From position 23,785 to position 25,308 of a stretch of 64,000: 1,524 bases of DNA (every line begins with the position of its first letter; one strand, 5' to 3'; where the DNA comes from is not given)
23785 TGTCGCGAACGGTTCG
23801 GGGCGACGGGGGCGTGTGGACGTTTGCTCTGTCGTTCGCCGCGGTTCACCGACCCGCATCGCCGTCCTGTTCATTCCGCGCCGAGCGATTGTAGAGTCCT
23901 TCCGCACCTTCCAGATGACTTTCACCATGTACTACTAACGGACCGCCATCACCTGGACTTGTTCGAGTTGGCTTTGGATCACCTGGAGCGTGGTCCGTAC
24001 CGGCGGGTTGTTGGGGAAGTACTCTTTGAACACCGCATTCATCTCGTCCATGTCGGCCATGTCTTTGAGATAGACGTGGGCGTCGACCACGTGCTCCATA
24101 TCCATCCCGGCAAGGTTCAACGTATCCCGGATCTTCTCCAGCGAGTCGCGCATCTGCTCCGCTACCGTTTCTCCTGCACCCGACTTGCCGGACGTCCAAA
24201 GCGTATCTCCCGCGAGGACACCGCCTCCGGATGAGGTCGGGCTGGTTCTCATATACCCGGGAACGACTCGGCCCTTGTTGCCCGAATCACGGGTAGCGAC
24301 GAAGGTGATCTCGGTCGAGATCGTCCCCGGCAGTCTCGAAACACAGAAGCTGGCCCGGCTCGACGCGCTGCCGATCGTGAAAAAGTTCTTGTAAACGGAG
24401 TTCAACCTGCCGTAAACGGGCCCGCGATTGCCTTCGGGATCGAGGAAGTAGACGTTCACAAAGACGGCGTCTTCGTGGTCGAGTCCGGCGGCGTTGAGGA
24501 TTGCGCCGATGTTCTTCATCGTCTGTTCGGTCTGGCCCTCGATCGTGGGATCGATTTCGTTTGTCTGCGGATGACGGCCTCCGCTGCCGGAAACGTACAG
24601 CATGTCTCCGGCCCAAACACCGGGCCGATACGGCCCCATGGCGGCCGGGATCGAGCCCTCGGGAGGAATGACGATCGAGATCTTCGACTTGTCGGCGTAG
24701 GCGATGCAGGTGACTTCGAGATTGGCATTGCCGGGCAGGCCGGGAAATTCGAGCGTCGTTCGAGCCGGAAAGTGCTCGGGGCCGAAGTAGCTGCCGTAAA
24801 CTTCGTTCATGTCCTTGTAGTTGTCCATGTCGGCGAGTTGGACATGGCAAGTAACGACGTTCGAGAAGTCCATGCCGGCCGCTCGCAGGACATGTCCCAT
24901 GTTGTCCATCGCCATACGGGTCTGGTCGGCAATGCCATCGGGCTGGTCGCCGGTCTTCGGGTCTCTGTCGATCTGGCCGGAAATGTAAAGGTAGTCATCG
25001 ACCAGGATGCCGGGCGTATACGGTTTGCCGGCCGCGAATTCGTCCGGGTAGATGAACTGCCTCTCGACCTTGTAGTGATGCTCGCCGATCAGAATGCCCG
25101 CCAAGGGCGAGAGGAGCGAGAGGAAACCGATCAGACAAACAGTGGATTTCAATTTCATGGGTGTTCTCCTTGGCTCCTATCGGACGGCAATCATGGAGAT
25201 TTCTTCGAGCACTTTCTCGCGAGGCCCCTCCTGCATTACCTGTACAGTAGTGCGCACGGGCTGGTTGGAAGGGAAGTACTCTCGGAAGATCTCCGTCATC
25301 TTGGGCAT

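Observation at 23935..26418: Two tandem exported proteins, each a fusion of three RidA/YjgF domains (single-chain pseudo-trimers)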

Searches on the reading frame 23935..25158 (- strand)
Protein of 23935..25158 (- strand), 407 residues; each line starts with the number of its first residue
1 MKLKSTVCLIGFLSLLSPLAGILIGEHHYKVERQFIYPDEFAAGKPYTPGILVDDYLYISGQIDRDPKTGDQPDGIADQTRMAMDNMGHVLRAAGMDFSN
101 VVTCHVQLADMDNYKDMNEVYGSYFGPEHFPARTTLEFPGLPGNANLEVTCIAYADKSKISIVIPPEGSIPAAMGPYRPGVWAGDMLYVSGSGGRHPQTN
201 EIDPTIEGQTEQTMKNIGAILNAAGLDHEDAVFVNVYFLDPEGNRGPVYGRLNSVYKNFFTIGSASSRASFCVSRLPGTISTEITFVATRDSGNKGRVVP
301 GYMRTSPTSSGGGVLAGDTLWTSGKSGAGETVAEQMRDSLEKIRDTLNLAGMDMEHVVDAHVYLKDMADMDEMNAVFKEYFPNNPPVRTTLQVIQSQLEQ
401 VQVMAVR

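Call 3: search_protein_families(library=pfam, proteins=[window:23935-25158:-], max_evalue=1)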
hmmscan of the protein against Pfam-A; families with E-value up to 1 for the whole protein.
window:23935-25158:- (407 aa): 3 families
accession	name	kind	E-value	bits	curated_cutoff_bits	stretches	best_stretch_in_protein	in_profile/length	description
PF01042.26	Ribonuc_L-PSP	-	3.8e-66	221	27.3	3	40-154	4-120/121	Endoribonuclease L-PSP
PF02126.24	PTE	-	0.082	12.8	22.4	1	80-130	166-215/298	Phosphotriesterase family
PF16525.10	MHB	-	0.17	12.5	27.4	0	364-398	36-69/77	Haemophore, haem-binding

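Call 4: search_protein_families(library=ncbifam, proteins=[window:23935-25158:-], max_evalue=1)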
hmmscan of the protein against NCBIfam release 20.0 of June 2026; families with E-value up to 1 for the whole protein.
window:23935-25158:- (407 aa): 4 families
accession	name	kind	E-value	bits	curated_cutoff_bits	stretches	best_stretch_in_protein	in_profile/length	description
TIGR00004.1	TIGR00004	subfamily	1.1e-68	229.1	106.25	3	44-154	13-124/125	Rid family detoxifying hydrolase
NF008490.0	PRK11401.1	equivalog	7.9e-41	139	222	3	44-154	14-126/129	enamine/imine deaminase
TIGR03610.1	RutC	equivalog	1.7e-34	118.6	169.1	3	45-154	16-125/127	pyrimidine utilization protein C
NF051897.1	Btc22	equivalog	0.16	12.4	100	0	330-379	14-61/96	Btc22 family type III secretion system chaperone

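Call 5: search_solved_structures(query=window:23935-25158:-, max_evalue=0.001, show_alignments=2)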
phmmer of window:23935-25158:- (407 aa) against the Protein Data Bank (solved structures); distinct sequences matched with E-value up to 0.001: 53.
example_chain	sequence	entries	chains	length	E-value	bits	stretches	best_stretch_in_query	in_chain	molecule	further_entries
1oni_A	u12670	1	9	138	2.3e-24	89.2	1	44-154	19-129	14.5 kDa translational inhibitor protein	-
9n80_A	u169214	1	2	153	3e-24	88.8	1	44-154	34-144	2-iminobutanoate/2-iminopropanoate deaminase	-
8qop_A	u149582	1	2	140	1.3e-23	86.8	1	32-154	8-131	2-iminobutanoate/2-iminopropanoate deaminase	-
8qok_A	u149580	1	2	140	1.3e-23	86.8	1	32-154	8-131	2-iminobutanoate/2-iminopropanoate deaminase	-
8q3h_A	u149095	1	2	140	2.4e-23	85.9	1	32-154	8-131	2-iminobutanoate/2-iminopropanoate deaminase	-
1nq3_A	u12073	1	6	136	3.1e-23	85.5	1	42-154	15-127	14.3 kDa perchloric acid soluble protein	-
8qov_A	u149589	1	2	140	4.4e-23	85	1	32-153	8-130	2-iminobutanoate/2-iminopropanoate deaminase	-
8qou_A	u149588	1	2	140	4.6e-23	85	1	32-154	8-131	2-iminobutanoate/2-iminopropanoate deaminase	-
1qah_A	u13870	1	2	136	8e-23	84.2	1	43-154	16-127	PERCHLORIC ACID SOLUBLE PROTEIN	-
8qos_A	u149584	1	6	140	1.2e-22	83.6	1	32-154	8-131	2-iminobutanoate/2-iminopropanoate deaminase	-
8qoq_A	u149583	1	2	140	1.2e-22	83.6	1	32-154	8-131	2-iminobutanoate/2-iminopropanoate deaminase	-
8qom_A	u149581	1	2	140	2.3e-22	82.7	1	32-154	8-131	2-iminobutanoate/2-iminopropanoate deaminase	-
5hp7_A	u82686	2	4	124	1.2e-21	80.2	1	42-153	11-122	Reactive Intermediate Deaminase A, chloroplastic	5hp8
2dyy_A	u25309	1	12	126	2.1e-21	79.5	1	45-155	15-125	UPF0076 protein PH0854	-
6tcc_A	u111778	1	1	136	1e-19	73.9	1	42-154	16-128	ribonuclease UK114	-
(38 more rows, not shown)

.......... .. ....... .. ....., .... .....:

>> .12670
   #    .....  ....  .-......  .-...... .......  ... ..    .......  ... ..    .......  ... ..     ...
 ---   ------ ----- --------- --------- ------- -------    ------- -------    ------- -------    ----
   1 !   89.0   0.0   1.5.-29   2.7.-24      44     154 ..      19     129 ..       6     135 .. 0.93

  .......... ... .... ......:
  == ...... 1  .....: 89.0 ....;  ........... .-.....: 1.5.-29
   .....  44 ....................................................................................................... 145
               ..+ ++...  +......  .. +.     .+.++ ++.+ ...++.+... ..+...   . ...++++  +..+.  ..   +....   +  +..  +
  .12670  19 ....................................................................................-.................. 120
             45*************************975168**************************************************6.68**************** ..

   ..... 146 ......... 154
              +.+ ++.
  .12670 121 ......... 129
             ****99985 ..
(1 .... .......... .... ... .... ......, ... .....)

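Call 6: find_homologous_proteins(query=window:23935-25158:-, max_evalue=1e-10)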
Query window:23935-25158:- (407 aa): 1084 proteins with E <= 1e-10 among 8000 candidates; the best 120 are listed.
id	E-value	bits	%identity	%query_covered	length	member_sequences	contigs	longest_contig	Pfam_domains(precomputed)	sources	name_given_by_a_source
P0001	2.6e-268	907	97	100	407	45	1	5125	PF01042.27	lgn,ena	-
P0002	2.4e-260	881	94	100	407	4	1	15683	PF01042.27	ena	-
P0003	2.4e-235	799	85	100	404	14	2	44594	PF01042.27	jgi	-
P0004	9.9e-232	787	85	97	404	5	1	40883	PF01042.27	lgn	-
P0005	9.0e-231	784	84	100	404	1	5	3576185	PF01042.27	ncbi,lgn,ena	-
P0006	3.0e-229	779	84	96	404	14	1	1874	PF01042.27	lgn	-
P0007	7.5e-224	761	81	100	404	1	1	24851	PF01042.27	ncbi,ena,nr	ncbi:MAG: RidA family protein [Acidobacteria bacterium]|nr:RidA family protein [Acidobacteriota bact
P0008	1.1e-203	695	74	100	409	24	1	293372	PF01042.27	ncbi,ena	-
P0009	1.7e-203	694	73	100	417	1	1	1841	PF01042.27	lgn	-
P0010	2.9e-201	687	75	100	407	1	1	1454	PF01042.27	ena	-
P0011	1.3e-200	685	76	93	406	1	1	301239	PF01042.27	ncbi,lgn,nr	ncbi:MAG: hypothetical protein IPM24_10185 [Bryobacterales bacterium]|nr:hypothetical protein [Bryob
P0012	9.8e-199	678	73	100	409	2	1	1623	PF01042.27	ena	-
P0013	4.9e-198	676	76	93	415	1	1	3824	PF01042.27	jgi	jgi:2-iminobutanoate/2-iminopropanoate deaminase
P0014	4.4e-196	670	74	96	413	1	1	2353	PF01042.27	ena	-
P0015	6.2e-196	669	73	98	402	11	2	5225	PF01042.27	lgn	-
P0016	6.6e-196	669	74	98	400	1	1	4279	PF01042.27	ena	-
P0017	1.4e-195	668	72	97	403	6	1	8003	PF01042.27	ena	-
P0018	3.6e-195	667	74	91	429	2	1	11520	PF01042.27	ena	-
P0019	1.2e-194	665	71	100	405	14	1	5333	PF01042.27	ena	-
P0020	2.5e-194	664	75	93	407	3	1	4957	PF01042.27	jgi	jgi:2-iminobutanoate/2-iminopropanoate deaminase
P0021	3.8e-194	663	71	100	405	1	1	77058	PF01042.27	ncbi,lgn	ncbi:MAG: Rid family hydrolase [Bryobacteraceae bacterium]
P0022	4.8e-194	663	76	93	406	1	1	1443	PF01042.27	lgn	-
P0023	8.9e-194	662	74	93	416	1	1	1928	PF01042.27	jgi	jgi:2-iminobutanoate/2-iminopropanoate deaminase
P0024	9.5e-194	662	75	93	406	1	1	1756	PF01042.27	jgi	jgi:2-iminobutanoate/2-iminopropanoate deaminase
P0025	2.7e-193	660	73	94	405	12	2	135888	PF01042.27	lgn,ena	-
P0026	3.3e-193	660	74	90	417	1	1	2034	PF01042.27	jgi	jgi:2-iminobutanoate/2-iminopropanoate deaminase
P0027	4.3e-193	660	73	93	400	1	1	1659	PF01042.27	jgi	jgi:2-iminobutanoate/2-iminopropanoate deaminase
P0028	5.0e-193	660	71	98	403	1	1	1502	PF01042.27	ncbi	-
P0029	9.0e-193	659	73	91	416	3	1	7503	PF01042.27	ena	-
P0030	1.4e-192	658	74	93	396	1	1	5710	PF01042.27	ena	-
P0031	1.6e-192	658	72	91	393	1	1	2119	PF01042.27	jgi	jgi:2-iminobutanoate/2-iminopropanoate deaminase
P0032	1.6e-192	658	75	93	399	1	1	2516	PF01042.27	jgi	jgi:2-iminobutanoate/2-iminopropanoate deaminase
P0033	1.9e-192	658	74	95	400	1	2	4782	PF01042.27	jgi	jgi:2-iminobutanoate/2-iminopropanoate deaminase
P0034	2.0e-192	658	75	94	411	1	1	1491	PF01042.27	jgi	jgi:2-iminobutanoate/2-iminopropanoate deaminase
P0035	2.6e-192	657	76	93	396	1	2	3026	PF01042.27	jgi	jgi:2-iminobutanoate/2-iminopropanoate deaminase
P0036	3.7e-192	657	73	91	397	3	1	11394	PF01042.27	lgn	-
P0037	4.1e-192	657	74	90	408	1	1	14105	PF01042.27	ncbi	-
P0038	5.1e-192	656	72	91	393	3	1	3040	PF01042.27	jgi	jgi:2-iminobutanoate/2-iminopropanoate deaminase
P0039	5.1e-192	656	73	94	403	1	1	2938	PF01042.27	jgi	jgi:2-iminobutanoate/2-iminopropanoate deaminase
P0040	7.2e-192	656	75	93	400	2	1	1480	PF01042.27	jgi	jgi:2-iminobutanoate/2-iminopropanoate deaminase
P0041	9.0e-192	655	70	100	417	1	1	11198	PF01042.27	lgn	-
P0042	1.4e-191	655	72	91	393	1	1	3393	PF01042.27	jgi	-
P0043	1.6e-191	655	72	97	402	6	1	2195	PF01042.27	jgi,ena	-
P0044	2.3e-191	654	71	100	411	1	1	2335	PF01042.27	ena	-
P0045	3.5e-191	653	70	100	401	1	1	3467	PF01042.27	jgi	jgi:2-iminobutanoate/2-iminopropanoate deaminase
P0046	5.0e-191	653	74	89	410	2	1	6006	PF01042.27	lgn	-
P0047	8.7e-191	652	75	93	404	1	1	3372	PF01042.27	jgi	jgi:2-iminobutanoate/2-iminopropanoate deaminase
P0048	1.3e-190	652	71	91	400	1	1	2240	PF01042.27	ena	-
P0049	1.8e-190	651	72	95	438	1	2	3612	PF01042.27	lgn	-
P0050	1.8e-190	651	73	89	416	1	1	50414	PF01042.27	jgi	jgi:2-iminobutanoate/2-iminopropanoate deaminase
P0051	2.2e-190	651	73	94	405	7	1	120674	PF01042.27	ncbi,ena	-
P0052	2.9e-190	650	73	95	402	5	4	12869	PF01042.27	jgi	-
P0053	3.8e-190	650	73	93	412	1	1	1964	PF01042.27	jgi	jgi:2-iminobutanoate/2-iminopropanoate deaminase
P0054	4.9e-190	650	73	94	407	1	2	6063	PF01042.27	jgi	jgi:2-iminobutanoate/2-iminopropanoate deaminase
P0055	5.3e-190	650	74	94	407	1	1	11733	PF01042.27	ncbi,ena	-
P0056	9.3e-190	649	75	93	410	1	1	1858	PF01042.27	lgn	-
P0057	1.2e-189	648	70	99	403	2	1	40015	PF01042.27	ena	-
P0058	1.9e-189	648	69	100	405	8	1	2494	PF01042.27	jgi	jgi:2-iminobutanoate/2-iminopropanoate deaminase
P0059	2.6e-189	647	73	89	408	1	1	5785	PF01042.27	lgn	-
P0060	3.0e-189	647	73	94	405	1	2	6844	PF01042.27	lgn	-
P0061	5.1e-189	646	73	93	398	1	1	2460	PF01042.27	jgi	jgi:2-iminobutanoate/2-iminopropanoate deaminase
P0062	6.3e-189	646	74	93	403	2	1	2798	PF01042.27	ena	-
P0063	8.0e-189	646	75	93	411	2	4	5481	PF01042.27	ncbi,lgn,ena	-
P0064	2.9e-188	644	69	100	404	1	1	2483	PF01042.27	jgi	jgi:2-iminobutanoate/2-iminopropanoate deaminase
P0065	3.2e-188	644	73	94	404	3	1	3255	PF01042.27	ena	-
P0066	3.7e-188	644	71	96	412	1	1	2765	PF01042.27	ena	-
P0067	4.3e-188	643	69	100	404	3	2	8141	PF01042.27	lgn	-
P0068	4.8e-188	643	72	90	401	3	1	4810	PF01042.27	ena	-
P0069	5.1e-188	643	70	93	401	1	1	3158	PF01042.27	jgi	-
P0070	5.4e-188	643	69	93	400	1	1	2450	PF01042.27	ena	-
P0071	8.1e-188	642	71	93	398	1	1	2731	PF01042.27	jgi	jgi:2-iminobutanoate/2-iminopropanoate deaminase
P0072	1.4e-187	642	73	94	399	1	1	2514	PF01042.27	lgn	-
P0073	2.0e-187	641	73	89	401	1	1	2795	PF01042.27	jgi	jgi:2-iminobutanoate/2-iminopropanoate deaminase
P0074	3.3e-187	640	71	91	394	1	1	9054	PF01042.27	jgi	jgi:2-iminobutanoate/2-iminopropanoate deaminase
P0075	3.7e-187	640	73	93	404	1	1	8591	PF01042.27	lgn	-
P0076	4.1e-187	640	68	96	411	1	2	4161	PF01042.27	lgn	-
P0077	4.3e-187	640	72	89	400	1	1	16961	PF01042.27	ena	-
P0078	5.3e-187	640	70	98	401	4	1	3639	PF01042.27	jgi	jgi:2-iminobutanoate/2-iminopropanoate deaminase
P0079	5.8e-187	640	70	97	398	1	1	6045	PF01042.27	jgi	jgi:2-iminobutanoate/2-iminopropanoate deaminase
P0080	9.1e-187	639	73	93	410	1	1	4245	PF01042.27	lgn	-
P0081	1.2e-186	639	72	93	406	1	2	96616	PF01042.27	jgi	jgi:2-iminobutanoate/2-iminopropanoate deaminase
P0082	1.2e-186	638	72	90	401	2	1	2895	PF01042.27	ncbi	-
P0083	1.3e-186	638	69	97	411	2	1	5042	PF01042.27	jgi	-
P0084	1.8e-186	638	73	93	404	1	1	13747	PF01042.27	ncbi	-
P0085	2.8e-186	637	72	89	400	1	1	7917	PF01042.27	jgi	-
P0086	4.7e-186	637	71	94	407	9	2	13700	PF01042.27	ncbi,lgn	-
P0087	4.7e-186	637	69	91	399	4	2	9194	PF01042.27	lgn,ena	-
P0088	7.1e-186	636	71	90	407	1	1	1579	PF01042.27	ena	-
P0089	8.0e-186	636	68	95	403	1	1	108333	PF01042.27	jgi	-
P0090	9.4e-186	636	72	94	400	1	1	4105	PF01042.27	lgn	-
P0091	1.4e-185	635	73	94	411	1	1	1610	PF01042.27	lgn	-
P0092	1.4e-185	635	70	97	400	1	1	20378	PF01042.27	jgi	jgi:2-iminobutanoate/2-iminopropanoate deaminase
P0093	1.9e-185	635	71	90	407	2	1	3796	PF01042.27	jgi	jgi:2-iminobutanoate/2-iminopropanoate deaminase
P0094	2.1e-185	634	71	91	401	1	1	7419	PF01042.27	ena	-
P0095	2.6e-185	634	71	97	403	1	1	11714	PF01042.27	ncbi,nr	ncbi:MAG: RidA family protein [Acidobacteriia bacterium]|nr:RidA family protein [Terriglobia bacteri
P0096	3.5e-185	634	71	94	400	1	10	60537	PF01042.27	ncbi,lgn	-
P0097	3.5e-185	634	71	95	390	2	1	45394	PF01042.27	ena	-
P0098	6.2e-185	633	73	90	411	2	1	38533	PF01042.27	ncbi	-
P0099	9.7e-185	632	72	90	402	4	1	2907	PF01042.27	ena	-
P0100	1.3e-184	632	71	90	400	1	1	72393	PF01042.27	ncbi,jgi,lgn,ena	jgi:2-iminobutanoate/2-iminopropanoate deaminase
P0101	1.8e-184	631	71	89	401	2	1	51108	PF01042.27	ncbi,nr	ncbi:MAG: hypothetical protein JNK87_40370 [Bryobacterales bacterium]|nr:hypothetical protein [Bryob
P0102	2.1e-184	631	70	98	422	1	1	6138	PF01042.27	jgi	jgi:2-iminobutanoate/2-iminopropanoate deaminase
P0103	2.2e-184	631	72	94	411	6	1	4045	PF01042.27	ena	-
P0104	2.6e-184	631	71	90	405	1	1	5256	PF01042.27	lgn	-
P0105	1.0e-183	629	71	89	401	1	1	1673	PF01042.27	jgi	jgi:2-iminobutanoate/2-iminopropanoate deaminase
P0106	1.2e-183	629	69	96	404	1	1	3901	PF01042.27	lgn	-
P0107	1.3e-183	629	68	95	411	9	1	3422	PF01042.27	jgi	jgi:2-iminobutanoate/2-iminopropanoate deaminase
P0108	1.3e-183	628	72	93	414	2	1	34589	PF01042.27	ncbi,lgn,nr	ncbi:MAG TPA: RidA family protein [Bryobacteraceae bacterium]|nr:RidA family protein [Bryobacteracea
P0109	1.4e-183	628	71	90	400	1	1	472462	PF01042.27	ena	-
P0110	2.1e-183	628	72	94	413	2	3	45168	PF01042.27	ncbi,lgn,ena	-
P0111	2.2e-183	628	68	92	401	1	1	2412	PF01042.27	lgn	-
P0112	2.7e-183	628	68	95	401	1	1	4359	PF01042.27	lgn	-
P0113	3.7e-183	627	70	91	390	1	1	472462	PF01042.27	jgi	jgi:2-iminobutanoate/2-iminopropanoate deaminase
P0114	6.6e-183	626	71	89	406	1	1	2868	PF01042.27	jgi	jgi:2-iminobutanoate/2-iminopropanoate deaminase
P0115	7.3e-183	626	70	96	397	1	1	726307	PF01042.27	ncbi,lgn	ncbi:MAG: RidA family protein [Bryobacteraceae bacterium]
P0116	1.0e-182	626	72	93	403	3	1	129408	PF01042.27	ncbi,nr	ncbi:MAG: hypothetical protein IT166_02605 [Bryobacterales bacterium]|nr:hypothetical protein [Bryob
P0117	1.2e-182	625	75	89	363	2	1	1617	PF01042.27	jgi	jgi:2-iminobutanoate/2-iminopropanoate deaminase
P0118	1.8e-182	625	68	100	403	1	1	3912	PF01042.27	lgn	-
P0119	2.2e-182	625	72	89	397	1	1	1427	PF01042.27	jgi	jgi:2-iminobutanoate/2-iminopropanoate deaminase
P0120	5.3e-182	623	71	93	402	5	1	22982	PF01042.27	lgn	-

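Call 22: find_encoding_contigs(protein=P0005, flank=10000, max_places=3)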
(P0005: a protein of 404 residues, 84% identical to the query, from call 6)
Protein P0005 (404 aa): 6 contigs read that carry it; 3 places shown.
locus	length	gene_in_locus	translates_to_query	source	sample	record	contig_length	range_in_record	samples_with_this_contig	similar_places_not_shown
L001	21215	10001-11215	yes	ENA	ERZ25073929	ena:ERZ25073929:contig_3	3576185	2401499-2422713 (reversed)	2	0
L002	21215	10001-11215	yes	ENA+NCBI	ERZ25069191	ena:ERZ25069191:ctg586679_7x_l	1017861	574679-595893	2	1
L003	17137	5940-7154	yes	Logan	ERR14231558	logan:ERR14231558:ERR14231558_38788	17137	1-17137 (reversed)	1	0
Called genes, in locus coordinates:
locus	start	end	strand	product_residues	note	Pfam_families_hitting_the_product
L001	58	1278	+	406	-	PF13006:Nterm_IS4, PF01609:DDE_Tnp_1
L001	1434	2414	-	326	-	PF00962:A_deaminase, PF19326:AMP_deaminase (weak)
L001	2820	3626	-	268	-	PF13276:HTH_21, PF00665:rve, PF13683:rve_3, PF13333:rve_2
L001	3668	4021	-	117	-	PF01527:HTH_Tnp_1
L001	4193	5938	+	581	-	PF00034:Cytochrom_C (faint), PF13442:Cytochrome_CBB3, PF01011:PQQ, PF13360:PQQ_2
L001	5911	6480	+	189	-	PF01011:PQQ, PF13360:PQQ_2 (weak)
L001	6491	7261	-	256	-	PF23441:SDR (weak), PF00106:adh_short, PF01370:Epimerase (weak), PF08659:KR, PF13561:adh_short_C2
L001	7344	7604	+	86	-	PF18993:Rv0078B (weak)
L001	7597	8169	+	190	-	-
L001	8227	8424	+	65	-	-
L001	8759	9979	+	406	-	PF01042:Ribonuc_L-PSP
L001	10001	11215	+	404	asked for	PF01042:Ribonuc_L-PSP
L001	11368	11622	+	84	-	-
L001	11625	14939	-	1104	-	PF13620:CarboxypepD_reg, PF25183:OMP_b-brl_4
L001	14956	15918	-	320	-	-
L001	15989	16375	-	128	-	-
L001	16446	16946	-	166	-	PF04542:Sigma70_r2, PF00196:GerE (faint)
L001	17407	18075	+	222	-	PF02620:YceD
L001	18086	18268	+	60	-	PF01783:Ribosomal_L32p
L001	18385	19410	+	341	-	PF02504:FA_synthesis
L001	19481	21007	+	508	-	-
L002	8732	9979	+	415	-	PF01042:Ribonuc_L-PSP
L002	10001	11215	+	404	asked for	PF01042:Ribonuc_L-PSP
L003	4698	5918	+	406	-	PF01042:Ribonuc_L-PSP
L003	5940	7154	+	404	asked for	PF01042:Ribonuc_L-PSP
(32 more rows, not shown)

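Call 23: find_encoding_contigs(protein=P0011, flank=8000, max_places=1)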
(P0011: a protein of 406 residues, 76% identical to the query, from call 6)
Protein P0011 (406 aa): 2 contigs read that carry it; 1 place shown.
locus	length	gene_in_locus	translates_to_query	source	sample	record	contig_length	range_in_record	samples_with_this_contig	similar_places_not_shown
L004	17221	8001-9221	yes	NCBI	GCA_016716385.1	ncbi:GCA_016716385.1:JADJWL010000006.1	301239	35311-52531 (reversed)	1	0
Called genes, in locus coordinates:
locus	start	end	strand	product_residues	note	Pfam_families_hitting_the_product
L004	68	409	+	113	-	PF03551:PadR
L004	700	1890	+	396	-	-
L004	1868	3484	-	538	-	PF01011:PQQ, PF13360:PQQ_2, PF01011:PQQ, PF13570:Beta-prop_ACSF4 (weak), PF13360:PQQ_2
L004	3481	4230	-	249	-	PF00034:Cytochrom_C, PF13442:Cytochrome_CBB3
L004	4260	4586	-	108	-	PF08734:GYD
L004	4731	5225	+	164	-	PF00255:GSHPx, PF00578:AhpC-TSA (weak)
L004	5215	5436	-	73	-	PF27253:AF_1253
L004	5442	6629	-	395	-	PF01656:CbiA (weak), PF02374:ArsA_ATPase, PF13614:AAA_31 (weak), PF17886:ArsA_HSP20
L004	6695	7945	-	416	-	PF00155:Aminotran_1_2 (faint), PF00266:Aminotran_5, PF01041:DegT_DnrJ_EryC1 (faint), PF01053:Cys_Met_Meta_PP (weak)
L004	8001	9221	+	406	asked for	PF01042:Ribonuc_L-PSP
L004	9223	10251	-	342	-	PF00005:ABC_tran, PF13304:AAA_21 (faint), PF08402:TOBE_2 (faint)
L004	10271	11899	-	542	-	PF00528:BPD_transp_1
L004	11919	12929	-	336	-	PF13531:SBP_bac_11, PF13416:SBP_bac_8, PF13343:SBP_bac_6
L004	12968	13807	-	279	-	PF13263:PHP_C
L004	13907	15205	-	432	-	PF00919:UPF0004, PF04055:Radical_SAM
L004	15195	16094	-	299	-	-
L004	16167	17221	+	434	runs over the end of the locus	PF02885:Glycos_trans_3N, PF00591:Glycos_transf_3, PF07831:PYNP_C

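Call 24: find_encoding_contigs(protein=P0115, flank=8000, max_places=1)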
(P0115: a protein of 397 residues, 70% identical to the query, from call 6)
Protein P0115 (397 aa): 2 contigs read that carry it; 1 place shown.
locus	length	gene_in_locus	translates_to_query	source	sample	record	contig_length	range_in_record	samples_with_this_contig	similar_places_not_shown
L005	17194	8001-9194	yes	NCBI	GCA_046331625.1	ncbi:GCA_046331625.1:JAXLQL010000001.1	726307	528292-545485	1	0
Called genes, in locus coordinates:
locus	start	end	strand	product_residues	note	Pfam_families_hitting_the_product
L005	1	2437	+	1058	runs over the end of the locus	PF00873:ACR_tran, PF03176:MMPL (weak)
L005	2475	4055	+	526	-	PF13191:AAA_16 (weak), PF13401:AAA_22 (weak), PF14516:AAA_35 (weak)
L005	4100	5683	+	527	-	PF13191:AAA_16 (faint), PF13401:AAA_22 (faint), PF14516:AAA_35 (weak)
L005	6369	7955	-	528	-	PF00266:Aminotran_5, PF03841:SelA (weak)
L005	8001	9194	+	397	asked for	PF01042:Ribonuc_L-PSP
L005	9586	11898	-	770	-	PF20254:DMFA2_C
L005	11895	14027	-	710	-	PF02449:Glyco_hydro_42, PF08532:Glyco_hydro_42M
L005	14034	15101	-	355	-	PF01261:AP_endonuc_2, PF03786:UxuA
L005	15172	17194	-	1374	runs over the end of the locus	PF25778:DUF7948, PF06739:SBBP (faint), PF05787:PhoX (faint), PF06977:SdiA-regulated (faint), PF08450:SGL (faint), PF13449:Phytase-like (faint), PF25021:TEN_NHL (weak), PF01436:NHL (weak), +1 more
